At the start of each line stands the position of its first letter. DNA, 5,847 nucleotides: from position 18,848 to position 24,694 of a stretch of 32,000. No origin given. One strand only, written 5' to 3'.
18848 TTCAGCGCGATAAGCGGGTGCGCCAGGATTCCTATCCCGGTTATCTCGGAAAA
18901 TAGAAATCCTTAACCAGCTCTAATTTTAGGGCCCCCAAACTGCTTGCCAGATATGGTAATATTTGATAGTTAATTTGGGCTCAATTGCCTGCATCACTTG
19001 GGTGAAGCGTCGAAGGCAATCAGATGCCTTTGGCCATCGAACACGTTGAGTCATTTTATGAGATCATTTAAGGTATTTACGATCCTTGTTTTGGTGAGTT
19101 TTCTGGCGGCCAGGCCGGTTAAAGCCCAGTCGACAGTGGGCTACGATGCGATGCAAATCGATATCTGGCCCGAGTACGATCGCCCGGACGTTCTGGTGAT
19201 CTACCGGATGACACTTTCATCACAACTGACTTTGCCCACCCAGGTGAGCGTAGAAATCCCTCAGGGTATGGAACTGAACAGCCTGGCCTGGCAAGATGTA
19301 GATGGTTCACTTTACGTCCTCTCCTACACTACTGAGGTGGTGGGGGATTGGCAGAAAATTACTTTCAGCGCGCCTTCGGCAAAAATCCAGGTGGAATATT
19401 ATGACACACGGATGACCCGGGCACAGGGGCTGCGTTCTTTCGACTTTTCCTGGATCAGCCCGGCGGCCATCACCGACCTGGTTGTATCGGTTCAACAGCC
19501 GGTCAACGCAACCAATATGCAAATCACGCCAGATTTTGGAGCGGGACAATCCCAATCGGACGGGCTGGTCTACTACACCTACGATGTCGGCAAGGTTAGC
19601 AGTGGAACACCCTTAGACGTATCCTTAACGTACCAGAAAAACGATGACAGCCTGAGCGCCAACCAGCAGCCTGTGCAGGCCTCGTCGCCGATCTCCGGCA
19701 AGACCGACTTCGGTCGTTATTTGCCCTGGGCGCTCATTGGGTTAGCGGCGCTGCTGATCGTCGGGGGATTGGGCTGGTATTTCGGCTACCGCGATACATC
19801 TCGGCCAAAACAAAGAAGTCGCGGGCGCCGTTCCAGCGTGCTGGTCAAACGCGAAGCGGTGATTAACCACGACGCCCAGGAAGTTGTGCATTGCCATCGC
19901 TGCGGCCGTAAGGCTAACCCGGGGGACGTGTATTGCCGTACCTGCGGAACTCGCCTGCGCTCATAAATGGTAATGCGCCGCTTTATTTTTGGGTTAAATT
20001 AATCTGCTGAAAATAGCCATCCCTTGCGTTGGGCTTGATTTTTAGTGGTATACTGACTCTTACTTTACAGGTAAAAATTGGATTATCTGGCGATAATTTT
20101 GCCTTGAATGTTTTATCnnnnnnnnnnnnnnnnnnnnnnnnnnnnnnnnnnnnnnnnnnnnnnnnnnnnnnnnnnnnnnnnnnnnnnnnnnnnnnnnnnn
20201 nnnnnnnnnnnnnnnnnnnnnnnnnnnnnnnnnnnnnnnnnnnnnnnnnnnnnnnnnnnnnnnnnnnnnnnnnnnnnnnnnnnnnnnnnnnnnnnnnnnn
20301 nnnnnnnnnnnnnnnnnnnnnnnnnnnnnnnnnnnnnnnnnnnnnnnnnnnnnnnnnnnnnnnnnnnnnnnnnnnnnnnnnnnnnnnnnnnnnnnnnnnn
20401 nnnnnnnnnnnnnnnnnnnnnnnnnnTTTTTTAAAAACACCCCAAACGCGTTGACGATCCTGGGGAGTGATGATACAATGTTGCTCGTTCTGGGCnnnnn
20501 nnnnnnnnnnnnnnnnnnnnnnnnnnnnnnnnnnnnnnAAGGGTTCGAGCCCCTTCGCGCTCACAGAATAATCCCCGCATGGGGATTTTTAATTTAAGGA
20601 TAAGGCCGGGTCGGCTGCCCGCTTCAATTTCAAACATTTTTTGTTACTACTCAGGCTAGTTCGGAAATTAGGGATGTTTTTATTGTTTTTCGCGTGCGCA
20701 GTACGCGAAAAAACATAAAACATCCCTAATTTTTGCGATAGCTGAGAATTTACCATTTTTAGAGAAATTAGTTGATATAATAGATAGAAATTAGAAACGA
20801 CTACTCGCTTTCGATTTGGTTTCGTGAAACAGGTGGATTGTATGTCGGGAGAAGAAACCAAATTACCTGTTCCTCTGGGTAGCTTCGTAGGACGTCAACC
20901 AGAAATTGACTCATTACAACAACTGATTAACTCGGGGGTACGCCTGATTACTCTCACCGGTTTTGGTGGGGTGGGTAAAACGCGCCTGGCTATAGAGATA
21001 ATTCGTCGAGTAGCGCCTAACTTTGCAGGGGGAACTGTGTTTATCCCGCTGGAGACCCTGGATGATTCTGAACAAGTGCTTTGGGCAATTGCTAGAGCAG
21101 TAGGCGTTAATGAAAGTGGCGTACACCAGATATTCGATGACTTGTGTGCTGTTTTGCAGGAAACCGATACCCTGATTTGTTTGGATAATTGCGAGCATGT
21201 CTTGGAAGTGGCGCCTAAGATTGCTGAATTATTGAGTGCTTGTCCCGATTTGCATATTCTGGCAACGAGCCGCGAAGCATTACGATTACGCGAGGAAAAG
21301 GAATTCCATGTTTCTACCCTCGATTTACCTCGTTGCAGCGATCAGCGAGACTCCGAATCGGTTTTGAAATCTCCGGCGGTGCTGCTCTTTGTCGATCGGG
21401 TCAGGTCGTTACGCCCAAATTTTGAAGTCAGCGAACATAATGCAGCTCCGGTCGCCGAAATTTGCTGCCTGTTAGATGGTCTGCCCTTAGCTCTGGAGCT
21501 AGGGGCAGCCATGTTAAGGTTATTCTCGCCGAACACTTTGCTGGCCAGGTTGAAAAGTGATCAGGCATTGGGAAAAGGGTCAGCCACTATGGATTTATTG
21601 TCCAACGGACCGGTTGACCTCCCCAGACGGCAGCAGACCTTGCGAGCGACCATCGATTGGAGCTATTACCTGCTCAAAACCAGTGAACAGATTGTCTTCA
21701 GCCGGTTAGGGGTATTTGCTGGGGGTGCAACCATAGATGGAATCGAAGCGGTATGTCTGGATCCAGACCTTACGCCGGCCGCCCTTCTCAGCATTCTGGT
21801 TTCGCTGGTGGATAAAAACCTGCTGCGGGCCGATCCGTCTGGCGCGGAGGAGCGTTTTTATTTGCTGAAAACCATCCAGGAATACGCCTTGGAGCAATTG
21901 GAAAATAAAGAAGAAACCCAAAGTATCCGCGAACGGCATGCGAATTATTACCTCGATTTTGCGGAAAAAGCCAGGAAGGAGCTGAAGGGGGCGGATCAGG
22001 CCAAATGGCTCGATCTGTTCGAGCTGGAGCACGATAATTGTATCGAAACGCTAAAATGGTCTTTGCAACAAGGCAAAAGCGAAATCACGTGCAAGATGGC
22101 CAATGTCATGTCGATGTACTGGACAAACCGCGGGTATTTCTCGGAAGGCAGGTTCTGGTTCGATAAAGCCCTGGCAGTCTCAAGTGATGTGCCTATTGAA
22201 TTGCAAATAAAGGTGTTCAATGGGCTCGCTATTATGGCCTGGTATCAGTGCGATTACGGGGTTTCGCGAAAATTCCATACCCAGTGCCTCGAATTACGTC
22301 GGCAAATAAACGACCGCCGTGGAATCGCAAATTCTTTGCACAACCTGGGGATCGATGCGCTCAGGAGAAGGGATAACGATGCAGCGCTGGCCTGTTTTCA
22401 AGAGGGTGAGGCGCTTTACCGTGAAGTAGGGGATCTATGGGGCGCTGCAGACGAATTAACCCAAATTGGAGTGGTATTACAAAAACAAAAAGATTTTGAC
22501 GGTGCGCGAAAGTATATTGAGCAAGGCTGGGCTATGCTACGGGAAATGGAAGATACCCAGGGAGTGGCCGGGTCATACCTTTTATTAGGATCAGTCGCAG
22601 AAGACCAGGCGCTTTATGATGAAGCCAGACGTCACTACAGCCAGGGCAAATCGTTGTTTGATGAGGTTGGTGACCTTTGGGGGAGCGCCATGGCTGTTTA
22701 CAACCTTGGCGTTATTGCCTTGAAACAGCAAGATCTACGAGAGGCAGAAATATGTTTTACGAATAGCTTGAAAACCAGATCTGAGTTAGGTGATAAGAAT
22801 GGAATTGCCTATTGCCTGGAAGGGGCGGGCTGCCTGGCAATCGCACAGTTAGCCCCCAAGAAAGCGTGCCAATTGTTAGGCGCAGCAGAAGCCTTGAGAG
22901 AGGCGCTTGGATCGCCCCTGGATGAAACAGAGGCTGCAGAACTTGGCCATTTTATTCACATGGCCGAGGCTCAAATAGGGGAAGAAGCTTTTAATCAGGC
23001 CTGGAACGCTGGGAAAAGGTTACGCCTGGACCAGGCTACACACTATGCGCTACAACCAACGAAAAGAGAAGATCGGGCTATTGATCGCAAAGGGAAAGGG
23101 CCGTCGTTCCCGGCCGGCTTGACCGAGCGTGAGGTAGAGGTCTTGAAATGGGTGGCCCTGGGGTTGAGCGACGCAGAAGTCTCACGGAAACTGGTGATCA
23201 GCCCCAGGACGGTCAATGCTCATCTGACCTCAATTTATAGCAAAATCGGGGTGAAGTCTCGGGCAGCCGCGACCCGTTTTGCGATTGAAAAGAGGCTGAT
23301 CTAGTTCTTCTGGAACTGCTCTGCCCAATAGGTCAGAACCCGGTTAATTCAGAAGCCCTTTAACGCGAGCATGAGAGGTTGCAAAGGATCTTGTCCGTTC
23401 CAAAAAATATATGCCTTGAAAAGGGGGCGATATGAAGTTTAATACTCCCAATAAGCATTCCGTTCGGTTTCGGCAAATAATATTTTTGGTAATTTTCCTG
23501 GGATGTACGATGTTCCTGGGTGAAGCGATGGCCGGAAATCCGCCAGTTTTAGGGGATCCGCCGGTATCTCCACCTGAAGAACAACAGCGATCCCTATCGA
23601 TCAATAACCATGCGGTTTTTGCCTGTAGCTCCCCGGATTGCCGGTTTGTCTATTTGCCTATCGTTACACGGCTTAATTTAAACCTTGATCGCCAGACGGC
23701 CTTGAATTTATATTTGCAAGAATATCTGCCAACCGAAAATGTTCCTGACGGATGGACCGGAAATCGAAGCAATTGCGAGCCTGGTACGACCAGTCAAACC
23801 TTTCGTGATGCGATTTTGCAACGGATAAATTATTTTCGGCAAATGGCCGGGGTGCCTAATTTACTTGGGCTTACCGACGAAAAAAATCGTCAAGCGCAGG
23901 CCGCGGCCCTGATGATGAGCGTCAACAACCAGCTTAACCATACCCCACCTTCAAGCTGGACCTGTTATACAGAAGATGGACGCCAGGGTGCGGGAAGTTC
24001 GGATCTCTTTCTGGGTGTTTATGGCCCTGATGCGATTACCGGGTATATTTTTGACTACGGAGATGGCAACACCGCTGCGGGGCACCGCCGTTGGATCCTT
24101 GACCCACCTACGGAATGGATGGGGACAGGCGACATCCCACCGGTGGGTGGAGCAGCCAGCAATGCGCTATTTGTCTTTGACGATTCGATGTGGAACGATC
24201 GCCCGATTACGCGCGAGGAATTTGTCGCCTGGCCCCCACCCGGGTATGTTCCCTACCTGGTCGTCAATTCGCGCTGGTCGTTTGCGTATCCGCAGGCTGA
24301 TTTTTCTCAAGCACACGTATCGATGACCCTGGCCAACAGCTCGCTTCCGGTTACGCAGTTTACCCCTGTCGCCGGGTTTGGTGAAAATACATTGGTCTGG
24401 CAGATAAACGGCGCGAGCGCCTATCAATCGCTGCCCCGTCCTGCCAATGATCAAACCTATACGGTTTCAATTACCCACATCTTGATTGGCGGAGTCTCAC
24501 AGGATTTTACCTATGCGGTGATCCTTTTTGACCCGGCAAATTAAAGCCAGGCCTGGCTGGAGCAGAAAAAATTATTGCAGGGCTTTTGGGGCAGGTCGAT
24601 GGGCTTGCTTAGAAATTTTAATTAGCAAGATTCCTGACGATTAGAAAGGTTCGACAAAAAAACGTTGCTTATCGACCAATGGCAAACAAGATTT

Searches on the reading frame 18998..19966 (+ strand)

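Call 6: search_protein_families(library=pfam, proteins=[window:18998-19966:+], max_evalue=10)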
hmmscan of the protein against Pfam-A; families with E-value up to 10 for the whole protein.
window:18998-19966:+ (322 aa): 11 families
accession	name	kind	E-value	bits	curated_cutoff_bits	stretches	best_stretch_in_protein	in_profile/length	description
PF13240.11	Zn_Ribbon_1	-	0.00047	20.3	25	1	298-320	1-23/23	zinc-ribbon domain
PF12773.13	DZR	-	0.0049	17.4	27.3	1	299-321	1-23/45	Double zinc ribbon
PF17032.10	Zn_ribbon_15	-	0.025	15.8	28.9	1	293-317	49-73/73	zinc-ribbon family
PF13248.11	Zn_ribbon_3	-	0.04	13.9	27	1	297-320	3-26/26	zinc-ribbon domain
PF22184.2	CBM_56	-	0.051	14.2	27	1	190-216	46-70/75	Carbohydrate binding module family 56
PF24460.1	DUF7575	-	0.12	12.2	28.5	1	295-320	2-27/28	Domain of unknown function (DUF7575)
PF07950.16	MCP1_TM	-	0.17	13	22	1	239-289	40-87/105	MDM10-complementing protein 1, transmembrane domain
PF19706.4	DUF6203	-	0.24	11.8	26.7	1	252-275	23-45/54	Family of unknown function (DUF6203)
PF21326.4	KDM6_GATAL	-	1.6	9.2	27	1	291-308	28-46/59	KDM6, GATA-like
PF24463.1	DUF7577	-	1.9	8.6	28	1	295-321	1-27/27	Domain of unknown function (DUF7577)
PF01667.23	Ribosomal_S27e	-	7.9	6.7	24.5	1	286-304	16-34/55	Ribosomal protein S27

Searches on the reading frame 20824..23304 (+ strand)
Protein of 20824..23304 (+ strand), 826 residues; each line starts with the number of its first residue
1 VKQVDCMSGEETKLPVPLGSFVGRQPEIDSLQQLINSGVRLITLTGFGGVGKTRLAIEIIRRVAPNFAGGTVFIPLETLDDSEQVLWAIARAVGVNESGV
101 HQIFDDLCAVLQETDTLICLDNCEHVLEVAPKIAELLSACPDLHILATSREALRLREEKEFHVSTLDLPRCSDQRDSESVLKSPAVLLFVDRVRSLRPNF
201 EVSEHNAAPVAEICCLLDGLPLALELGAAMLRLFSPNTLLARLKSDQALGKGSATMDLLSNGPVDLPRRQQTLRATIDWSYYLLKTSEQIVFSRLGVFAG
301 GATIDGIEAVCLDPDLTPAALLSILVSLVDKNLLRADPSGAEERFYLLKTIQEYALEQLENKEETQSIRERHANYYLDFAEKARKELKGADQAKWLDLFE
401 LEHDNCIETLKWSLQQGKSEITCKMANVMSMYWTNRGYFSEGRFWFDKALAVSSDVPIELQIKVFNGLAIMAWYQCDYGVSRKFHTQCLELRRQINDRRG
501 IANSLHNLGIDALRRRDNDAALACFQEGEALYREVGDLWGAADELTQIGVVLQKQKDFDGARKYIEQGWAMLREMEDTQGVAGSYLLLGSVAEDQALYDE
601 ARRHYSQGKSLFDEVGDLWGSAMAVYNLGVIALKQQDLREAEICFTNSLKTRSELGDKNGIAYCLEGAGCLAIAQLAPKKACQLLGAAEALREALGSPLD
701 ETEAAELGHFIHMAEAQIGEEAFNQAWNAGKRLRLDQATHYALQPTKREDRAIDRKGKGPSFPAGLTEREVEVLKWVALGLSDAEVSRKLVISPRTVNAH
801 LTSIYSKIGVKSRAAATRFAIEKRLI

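Call 35: search_protein_families(library=pfam, proteins=[window:20824-23304:+], max_evalue=0.001)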
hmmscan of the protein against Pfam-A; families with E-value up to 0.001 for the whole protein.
window:20824-23304:+ (826 aa): 9 families
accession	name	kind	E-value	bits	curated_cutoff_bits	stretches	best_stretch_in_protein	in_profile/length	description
PF13424.12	TPR_12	-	5.7e-21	74.9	30.1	3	464-534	5-77/77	Tetratricopeptide repeat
PF00196.25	GerE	-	7.8e-18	64.3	23.5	1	766-820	3-57/57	Bacterial regulatory proteins, luxR family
PF07719.23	TPR_2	-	8.4e-12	44.7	27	0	624-650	3-29/34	Tetratricopeptide repeat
PF00515.34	TPR_1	-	7.4e-10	38.7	27.8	0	626-650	5-29/34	Tetratricopeptide repeat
PF13374.12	TPR_10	-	2.5e-08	34.1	27.5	0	502-535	2-35/42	Tetratricopeptide repeat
PF13401.12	AAA_22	-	9.8e-07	29.6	27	1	39-143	5-110/130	AAA domain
PF13181.12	TPR_8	-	7.2e-06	26.2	25.7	0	626-650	5-29/34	Tetratricopeptide repeat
PF00931.28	NB-ARC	-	1.1e-05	25.2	23.5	1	32-122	10-108/248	NB-ARC domain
PF13191.12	AAA_16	-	3.9e-05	24.6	32.6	1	21-71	2-53/167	AAA ATPase domain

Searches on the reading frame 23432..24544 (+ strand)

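Call 35: search_protein_families(library=pfam, proteins=[window:23432-24544:+], max_evalue=0.001)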
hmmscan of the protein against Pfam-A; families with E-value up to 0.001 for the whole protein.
window:23432-24544:+ (370 aa): 1 family
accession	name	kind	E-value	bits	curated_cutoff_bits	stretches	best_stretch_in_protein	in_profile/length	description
PF00188.32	CAP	-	8.6e-08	33.5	21.1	1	129-233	1-101/117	Cysteine-rich secretory protein family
